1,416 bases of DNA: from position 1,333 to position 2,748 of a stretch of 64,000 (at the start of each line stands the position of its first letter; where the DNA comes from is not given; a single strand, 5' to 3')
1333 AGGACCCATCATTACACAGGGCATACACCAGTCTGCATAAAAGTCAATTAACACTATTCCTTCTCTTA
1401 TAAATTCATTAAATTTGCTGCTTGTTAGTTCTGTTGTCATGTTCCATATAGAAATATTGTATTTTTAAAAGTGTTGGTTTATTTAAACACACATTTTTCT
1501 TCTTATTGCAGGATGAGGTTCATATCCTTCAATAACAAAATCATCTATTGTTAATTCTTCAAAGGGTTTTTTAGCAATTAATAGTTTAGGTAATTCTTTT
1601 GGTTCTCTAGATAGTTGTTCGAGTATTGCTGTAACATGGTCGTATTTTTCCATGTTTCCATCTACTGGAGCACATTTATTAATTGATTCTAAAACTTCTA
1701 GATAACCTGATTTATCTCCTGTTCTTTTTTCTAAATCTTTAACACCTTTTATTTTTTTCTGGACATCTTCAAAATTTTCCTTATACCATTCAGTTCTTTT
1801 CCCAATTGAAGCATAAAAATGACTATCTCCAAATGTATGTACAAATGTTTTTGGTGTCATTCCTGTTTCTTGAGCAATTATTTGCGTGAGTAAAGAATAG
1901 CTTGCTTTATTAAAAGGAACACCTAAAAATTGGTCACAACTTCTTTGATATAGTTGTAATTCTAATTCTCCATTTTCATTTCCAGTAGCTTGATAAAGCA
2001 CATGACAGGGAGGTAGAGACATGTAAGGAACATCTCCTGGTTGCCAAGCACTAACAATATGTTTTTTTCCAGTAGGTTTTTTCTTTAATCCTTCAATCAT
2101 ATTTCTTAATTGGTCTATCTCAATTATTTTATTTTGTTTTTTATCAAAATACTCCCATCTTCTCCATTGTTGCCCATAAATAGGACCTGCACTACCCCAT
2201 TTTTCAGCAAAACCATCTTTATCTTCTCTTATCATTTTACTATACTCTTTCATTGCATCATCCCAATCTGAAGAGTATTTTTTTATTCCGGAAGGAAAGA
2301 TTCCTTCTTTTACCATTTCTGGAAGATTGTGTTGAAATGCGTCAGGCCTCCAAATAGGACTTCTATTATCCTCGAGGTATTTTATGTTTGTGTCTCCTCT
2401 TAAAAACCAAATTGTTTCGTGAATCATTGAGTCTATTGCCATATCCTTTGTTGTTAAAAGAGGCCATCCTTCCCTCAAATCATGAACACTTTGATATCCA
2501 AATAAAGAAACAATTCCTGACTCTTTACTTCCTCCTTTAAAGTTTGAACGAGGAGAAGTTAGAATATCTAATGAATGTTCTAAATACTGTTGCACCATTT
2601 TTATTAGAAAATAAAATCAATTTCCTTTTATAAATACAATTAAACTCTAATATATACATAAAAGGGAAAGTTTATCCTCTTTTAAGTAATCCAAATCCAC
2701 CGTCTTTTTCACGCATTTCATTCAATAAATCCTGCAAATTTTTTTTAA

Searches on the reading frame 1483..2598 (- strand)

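Call 37: search_protein_families(library=pfam, proteins=[window:1483-2598:-], max_evalue=0.00001)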
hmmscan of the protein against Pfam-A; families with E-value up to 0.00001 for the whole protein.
window:1483-2598:- (371 aa): 1 family
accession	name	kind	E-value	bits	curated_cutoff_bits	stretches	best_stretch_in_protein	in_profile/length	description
PF00303.24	Thymidylat_synt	-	2.1e-80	270.1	24.3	1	3-371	1-266/266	Thymidylate synthase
